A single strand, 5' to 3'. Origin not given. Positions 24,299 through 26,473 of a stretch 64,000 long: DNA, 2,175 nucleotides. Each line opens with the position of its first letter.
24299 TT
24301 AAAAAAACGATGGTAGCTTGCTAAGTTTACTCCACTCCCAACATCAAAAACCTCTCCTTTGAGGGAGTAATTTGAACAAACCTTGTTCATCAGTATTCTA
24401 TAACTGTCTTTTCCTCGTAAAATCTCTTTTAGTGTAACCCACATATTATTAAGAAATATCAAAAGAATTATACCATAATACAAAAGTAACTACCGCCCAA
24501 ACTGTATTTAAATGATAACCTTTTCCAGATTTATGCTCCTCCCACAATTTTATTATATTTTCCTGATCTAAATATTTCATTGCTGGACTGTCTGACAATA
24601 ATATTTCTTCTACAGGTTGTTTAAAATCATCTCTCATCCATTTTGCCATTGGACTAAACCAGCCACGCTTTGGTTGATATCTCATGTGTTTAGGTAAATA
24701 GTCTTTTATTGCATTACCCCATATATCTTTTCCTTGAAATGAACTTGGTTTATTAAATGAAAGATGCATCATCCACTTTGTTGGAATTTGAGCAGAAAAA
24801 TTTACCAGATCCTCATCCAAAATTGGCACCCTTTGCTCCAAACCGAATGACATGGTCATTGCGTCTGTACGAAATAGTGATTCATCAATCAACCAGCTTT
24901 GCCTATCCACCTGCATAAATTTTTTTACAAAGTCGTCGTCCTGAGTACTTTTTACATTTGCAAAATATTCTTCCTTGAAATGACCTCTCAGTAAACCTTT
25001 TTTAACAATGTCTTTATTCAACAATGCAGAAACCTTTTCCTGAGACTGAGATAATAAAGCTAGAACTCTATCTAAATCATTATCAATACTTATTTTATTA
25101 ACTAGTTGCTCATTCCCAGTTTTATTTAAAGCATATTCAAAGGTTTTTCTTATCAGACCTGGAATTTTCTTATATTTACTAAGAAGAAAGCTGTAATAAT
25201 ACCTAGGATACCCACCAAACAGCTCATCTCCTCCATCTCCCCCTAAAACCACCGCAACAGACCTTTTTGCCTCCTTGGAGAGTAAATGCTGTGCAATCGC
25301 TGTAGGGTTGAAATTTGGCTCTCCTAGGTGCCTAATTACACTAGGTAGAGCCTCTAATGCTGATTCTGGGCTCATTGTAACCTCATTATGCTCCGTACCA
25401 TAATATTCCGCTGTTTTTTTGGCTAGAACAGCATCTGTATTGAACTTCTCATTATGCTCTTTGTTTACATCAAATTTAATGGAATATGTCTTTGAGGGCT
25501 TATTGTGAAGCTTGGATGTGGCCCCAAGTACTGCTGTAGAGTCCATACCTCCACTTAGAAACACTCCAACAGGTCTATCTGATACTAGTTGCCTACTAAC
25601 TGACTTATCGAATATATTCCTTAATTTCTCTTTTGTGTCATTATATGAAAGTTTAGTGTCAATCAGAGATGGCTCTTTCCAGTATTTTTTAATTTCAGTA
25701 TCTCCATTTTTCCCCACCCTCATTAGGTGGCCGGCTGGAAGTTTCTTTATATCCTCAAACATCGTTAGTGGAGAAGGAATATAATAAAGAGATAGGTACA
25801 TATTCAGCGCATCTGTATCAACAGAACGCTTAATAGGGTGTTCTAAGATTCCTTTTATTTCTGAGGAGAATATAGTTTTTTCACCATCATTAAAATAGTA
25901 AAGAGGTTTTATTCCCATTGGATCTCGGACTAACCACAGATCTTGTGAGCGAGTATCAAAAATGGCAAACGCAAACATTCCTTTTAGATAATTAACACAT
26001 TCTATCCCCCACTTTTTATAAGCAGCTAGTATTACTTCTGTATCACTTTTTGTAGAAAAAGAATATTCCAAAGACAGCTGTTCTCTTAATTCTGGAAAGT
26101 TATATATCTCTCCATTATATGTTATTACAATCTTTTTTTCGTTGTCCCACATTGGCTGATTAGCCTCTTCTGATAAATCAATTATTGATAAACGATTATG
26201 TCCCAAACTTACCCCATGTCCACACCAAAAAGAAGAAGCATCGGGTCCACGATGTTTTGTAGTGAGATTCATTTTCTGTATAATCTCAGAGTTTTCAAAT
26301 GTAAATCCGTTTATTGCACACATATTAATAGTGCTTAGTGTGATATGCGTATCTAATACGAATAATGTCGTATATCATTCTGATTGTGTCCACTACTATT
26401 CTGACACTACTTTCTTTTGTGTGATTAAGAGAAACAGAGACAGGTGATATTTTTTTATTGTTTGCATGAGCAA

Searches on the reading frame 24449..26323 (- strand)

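Call 74: search_protein_families(library=pfam, proteins=[window:24449-26323:-], max_evalue=0.01)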
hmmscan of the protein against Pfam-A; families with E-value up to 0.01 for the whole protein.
window:24449-26323:- (624 aa): 5 families
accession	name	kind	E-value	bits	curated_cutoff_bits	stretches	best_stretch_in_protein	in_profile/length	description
PF00733.27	Asn_synthase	-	1.4e-76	258.9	21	1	233-618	1-353/354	Asparagine synthase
PF13537.11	GATase_7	-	5.4e-45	152.8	25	1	42-160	1-122/123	Glutamine amidotransferase domain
PF13522.11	GATase_6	-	1.2e-40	139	27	1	27-155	1-130/130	Glutamine amidotransferase domain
PF12481.13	DUF3700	-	0.00025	21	27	1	63-161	75-177/228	Aluminium induced protein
PF06508.19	QueC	-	0.0096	15.9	22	0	254-318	4-61/210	Queuosine biosynthesis protein QueC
